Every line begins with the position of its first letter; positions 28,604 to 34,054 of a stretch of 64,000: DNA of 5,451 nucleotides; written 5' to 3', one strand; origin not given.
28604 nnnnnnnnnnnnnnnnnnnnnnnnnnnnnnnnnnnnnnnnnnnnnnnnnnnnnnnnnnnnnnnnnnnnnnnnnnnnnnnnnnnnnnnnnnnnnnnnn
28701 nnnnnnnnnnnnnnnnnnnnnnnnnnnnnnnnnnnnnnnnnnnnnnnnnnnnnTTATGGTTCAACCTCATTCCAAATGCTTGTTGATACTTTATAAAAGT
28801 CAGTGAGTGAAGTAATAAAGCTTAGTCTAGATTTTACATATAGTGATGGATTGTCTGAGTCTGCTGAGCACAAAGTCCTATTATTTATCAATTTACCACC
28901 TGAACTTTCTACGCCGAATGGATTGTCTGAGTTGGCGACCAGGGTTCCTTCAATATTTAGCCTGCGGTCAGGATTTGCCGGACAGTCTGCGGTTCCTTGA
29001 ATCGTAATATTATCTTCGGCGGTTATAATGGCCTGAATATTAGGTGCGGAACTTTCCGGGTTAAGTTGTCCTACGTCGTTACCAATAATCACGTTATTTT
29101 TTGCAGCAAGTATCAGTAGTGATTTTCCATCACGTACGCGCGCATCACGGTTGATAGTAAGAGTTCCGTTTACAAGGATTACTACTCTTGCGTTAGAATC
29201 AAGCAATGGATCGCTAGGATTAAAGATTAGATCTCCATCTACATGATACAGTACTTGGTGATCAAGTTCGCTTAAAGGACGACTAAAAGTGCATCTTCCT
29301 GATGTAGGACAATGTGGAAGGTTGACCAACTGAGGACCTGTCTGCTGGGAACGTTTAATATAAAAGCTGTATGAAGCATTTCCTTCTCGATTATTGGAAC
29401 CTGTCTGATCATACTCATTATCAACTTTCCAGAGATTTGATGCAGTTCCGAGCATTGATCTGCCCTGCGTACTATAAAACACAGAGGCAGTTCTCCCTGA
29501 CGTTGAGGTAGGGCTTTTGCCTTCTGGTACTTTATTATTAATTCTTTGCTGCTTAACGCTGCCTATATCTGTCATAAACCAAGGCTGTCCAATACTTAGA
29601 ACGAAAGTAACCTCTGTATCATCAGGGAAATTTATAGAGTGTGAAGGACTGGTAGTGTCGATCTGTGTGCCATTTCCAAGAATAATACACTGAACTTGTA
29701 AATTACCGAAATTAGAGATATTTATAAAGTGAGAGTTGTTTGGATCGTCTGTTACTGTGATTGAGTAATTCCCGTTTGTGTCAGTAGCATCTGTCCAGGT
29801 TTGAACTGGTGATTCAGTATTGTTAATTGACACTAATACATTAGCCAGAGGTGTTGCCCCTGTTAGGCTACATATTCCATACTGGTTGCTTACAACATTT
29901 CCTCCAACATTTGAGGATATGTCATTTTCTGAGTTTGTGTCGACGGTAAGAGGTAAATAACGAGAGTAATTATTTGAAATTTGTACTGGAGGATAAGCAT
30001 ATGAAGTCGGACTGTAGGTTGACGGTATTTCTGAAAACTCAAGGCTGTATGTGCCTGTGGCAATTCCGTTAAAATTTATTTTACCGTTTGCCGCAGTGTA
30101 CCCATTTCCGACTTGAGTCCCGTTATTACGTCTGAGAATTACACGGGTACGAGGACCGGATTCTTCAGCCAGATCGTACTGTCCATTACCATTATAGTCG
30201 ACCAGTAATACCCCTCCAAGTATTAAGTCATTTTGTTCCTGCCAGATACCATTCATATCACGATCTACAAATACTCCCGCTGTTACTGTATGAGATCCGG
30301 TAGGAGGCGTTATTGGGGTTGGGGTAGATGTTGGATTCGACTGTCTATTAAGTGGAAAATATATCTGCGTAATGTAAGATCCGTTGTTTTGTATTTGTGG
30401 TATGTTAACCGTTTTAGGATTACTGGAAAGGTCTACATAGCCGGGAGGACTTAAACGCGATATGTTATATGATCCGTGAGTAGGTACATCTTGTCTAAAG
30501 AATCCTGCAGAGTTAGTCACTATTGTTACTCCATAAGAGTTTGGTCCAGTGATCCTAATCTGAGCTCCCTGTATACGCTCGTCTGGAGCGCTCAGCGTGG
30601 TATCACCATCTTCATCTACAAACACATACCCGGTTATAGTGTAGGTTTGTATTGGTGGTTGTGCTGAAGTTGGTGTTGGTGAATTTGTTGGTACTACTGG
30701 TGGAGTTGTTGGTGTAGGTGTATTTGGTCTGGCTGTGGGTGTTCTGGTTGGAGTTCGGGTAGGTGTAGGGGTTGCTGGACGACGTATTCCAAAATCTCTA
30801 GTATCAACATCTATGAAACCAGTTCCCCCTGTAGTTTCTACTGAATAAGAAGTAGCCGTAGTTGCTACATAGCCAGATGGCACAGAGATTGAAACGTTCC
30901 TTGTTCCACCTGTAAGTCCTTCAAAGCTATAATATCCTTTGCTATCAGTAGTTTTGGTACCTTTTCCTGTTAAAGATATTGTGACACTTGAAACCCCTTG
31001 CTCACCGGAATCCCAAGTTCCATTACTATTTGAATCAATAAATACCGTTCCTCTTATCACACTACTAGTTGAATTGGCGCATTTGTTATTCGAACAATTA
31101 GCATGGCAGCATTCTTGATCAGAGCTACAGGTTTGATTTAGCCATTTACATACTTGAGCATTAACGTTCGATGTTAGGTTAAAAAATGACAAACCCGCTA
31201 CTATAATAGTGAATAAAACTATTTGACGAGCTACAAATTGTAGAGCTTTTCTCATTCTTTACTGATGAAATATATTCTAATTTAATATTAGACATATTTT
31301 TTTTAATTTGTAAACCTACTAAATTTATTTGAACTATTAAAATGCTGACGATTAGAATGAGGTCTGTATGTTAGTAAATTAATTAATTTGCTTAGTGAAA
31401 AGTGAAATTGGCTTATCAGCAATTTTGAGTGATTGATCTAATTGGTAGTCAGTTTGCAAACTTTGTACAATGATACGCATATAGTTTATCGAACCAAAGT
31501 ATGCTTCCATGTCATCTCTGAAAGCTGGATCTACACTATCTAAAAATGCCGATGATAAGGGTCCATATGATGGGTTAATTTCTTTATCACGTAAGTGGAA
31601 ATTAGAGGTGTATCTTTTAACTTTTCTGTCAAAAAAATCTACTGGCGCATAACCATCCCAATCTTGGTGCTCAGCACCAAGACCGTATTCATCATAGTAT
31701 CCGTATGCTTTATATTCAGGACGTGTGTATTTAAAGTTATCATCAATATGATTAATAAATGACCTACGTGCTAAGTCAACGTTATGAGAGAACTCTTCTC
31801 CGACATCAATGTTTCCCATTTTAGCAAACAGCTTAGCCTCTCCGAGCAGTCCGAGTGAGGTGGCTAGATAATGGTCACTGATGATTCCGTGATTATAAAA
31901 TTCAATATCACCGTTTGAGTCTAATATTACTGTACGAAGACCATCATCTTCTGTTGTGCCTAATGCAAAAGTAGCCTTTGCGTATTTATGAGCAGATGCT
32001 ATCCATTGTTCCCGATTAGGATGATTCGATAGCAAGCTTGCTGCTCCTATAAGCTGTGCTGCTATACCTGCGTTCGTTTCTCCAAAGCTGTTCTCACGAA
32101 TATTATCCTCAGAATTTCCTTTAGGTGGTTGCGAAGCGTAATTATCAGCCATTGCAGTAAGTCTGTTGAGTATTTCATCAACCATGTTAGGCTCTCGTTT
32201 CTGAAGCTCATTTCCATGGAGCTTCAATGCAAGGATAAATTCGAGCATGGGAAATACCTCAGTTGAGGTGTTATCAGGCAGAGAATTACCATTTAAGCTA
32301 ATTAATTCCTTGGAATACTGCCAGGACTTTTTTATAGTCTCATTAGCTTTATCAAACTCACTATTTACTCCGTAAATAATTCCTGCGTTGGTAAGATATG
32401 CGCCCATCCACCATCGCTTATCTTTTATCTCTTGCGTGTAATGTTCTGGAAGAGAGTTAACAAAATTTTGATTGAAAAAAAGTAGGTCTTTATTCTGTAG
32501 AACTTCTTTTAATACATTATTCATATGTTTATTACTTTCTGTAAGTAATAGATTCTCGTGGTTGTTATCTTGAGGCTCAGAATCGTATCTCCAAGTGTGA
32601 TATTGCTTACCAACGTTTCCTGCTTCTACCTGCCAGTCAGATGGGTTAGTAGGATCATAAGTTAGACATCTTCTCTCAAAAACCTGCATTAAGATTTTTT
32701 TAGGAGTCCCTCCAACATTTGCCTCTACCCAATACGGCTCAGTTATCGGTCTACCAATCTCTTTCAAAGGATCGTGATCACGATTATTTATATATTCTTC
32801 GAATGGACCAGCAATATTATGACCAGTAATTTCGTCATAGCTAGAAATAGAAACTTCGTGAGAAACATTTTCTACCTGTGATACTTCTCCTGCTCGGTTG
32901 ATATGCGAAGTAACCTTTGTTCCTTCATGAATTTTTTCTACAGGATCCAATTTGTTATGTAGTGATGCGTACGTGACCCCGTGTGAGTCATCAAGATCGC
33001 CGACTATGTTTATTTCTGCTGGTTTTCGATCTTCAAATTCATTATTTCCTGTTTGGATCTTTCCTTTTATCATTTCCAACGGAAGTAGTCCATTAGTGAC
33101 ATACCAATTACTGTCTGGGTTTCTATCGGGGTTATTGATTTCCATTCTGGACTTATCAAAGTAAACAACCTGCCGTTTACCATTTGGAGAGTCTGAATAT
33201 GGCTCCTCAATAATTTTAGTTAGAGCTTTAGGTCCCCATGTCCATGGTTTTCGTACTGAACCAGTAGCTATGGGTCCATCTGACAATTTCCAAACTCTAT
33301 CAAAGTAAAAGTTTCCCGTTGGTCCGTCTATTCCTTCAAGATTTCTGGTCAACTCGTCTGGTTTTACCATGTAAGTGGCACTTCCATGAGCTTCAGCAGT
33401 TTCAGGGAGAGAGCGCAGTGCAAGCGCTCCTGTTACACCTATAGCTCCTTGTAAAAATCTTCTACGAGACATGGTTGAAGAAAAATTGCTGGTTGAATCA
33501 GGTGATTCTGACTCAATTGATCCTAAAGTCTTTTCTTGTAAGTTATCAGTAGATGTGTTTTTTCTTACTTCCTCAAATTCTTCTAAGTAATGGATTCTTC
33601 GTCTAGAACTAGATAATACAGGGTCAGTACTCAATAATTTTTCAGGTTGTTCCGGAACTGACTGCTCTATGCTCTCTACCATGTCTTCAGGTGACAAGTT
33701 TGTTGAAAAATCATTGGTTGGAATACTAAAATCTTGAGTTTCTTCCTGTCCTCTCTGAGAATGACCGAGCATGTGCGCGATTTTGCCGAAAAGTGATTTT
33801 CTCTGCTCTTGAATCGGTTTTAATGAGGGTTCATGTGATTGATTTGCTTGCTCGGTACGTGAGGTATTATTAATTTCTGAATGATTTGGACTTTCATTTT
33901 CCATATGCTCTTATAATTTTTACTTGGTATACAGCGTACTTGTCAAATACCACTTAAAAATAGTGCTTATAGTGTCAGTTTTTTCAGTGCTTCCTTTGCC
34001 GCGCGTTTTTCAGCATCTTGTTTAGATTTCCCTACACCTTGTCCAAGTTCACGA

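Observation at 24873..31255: Operon of two paralogous giant surface proteins, each followed by small membrane-anchored partner proteins, adjacent to the pilus locus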

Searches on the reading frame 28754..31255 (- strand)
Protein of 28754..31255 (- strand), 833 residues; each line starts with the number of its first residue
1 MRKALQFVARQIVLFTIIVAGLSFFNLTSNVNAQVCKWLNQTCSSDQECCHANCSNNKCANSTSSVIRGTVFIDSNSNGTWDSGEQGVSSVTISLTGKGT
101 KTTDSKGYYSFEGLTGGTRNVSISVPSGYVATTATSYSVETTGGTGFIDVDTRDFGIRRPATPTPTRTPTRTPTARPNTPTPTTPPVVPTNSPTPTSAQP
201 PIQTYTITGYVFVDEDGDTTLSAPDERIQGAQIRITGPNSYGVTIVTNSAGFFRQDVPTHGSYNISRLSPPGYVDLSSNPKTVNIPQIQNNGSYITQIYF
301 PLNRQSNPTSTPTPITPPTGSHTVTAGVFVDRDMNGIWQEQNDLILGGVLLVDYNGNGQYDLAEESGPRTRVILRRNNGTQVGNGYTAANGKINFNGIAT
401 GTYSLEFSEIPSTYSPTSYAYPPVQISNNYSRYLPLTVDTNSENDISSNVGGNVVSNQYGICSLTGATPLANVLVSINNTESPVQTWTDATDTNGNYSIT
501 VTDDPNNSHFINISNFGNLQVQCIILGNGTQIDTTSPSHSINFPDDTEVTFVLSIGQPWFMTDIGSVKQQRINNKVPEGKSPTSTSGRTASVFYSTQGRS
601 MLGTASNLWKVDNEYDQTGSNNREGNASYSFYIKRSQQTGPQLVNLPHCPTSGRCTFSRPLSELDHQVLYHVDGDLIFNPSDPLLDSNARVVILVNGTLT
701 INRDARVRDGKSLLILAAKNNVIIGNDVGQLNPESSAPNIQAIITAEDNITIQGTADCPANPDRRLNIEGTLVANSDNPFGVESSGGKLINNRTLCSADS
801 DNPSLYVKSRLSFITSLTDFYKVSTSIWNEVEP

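Call 3: search_protein_families(library=pfam, proteins=[window:28754-31255:-], max_evalue=1)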
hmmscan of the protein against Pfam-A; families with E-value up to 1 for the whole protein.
window:28754-31255:- (833 aa): 12 families
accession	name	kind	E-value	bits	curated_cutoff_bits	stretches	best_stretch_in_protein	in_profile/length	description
PF17210.9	SdrD_B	-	3.8e-27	95.2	29.7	3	70-136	6-77/112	SdrD B-like domain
PF13620.12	CarboxypepD_reg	-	4.3e-14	53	32.3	4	83-142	9-72/82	Carboxypeptidase regulatory-like domain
PF17802.7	SpaA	-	4.4e-10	40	23.1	2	374-419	23-70/91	Prealbumin-like fold domain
PF13715.12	CarbopepD_reg_2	-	1.7e-06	28.4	32.2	2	84-130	10-56/88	CarboxypepD_reg-like domain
PF16371.11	MetallophosN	-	0.00011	22.8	35.6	1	83-135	5-55/77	N terminal of Calcineurin-like phosphoesterase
PF11974.14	bMG3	-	0.0013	19.1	34.9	0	463-504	21-61/103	Bacterial alpha-2-macroglobulin MG3 domain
PF25275.1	Golvesin_C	-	0.0067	16.9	31.6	1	77-154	13-90/132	Golvesin C-terminal domain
PF20009.4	GEVED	-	0.054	14.8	24.4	1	70-133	3-46/78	GEVED domain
PF09430.16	EMC7_beta-sandw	-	0.061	14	26.6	0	368-416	8-54/122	ER membrane protein complex subunit 7, beta-sandwich domain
PF08116.16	Toxin_29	-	0.074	13.5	25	1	36-56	3-23/31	PhTx neurotoxin family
PF22902.2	NOMO1-like_9th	-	0.32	11.2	27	0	469-499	12-42/75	BOS complex subunit NOMO1-like, beta sandwich domain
PF11703.13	UPF0506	-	0.48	11.3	23.2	0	34-59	33-58/59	UPF0506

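Call 4: search_protein_families(library=ncbifam, proteins=[window:28754-31255:-], max_evalue=1)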
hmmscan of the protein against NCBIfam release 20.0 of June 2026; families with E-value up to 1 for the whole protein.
window:28754-31255:- (833 aa): 4 families
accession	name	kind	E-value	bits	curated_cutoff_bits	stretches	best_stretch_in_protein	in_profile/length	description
NF000535.3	MSCRAMM_SdrC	exception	6.2e-14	51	1700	2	340-418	493-570/963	MSCRAMM family adhesin SdrC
NF012181.0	MSCRAMM_SdrD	exception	2.7e-10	38.4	2500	2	71-137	909-980/1379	MSCRAMM family adhesin SdrD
NF004173.0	PRK05641.1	equivalog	0.16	12.5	199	1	149-209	35-93/153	putative acetyl-CoA carboxylase biotin carboxyl carrier protein subunit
NF040765.1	adhesion_FAF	equivalog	0.55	8.7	500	1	380-415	451-486/632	adhesion factor FAF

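Call 90: search_protein_families(library=padloc, proteins=[window:28754-31255:-], max_evalue=0.01)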
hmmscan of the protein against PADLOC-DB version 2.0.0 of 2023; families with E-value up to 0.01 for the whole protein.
window:28754-31255:- (833 aa): 0 families

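Call 91: search_protein_families(library=phrogs, proteins=[window:28754-31255:-], max_evalue=0.01)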
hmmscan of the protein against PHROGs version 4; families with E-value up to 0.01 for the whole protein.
window:28754-31255:- (833 aa): 0 families

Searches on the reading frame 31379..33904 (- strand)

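Call 3: search_protein_families(library=pfam, proteins=[window:31379-33904:-], max_evalue=1)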
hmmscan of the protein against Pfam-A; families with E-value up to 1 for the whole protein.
window:31379-33904:- (841 aa): 2 families
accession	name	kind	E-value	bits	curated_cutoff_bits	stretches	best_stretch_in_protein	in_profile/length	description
PF10518.14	TAT_signal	-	0.0098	16.2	22.7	1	145-163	2-20/21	TAT (twin-arginine translocation) pathway signal sequence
PF22473.1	PilJ_Pilin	-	0.043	14.3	26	1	455-479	21-45/81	PilJ, Pilin domain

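Call 4: search_protein_families(library=ncbifam, proteins=[window:31379-33904:-], max_evalue=1)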
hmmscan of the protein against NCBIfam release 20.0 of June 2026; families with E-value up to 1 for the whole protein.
window:31379-33904:- (841 aa): 1 family
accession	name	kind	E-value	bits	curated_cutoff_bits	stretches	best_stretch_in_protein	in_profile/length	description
TIGR01409.1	TAT_signal_seq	domain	0.02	15.2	16.7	1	146-163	2-18/29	twin-arginine translocation signal domain-containing protein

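Call 90: search_protein_families(library=padloc, proteins=[window:31379-33904:-], max_evalue=0.01)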
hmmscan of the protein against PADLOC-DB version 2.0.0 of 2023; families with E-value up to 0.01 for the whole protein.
window:31379-33904:- (841 aa): 0 families

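Call 91: search_protein_families(library=phrogs, proteins=[window:31379-33904:-], max_evalue=0.01)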
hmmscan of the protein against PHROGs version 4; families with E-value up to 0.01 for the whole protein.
window:31379-33904:- (841 aa): 0 families
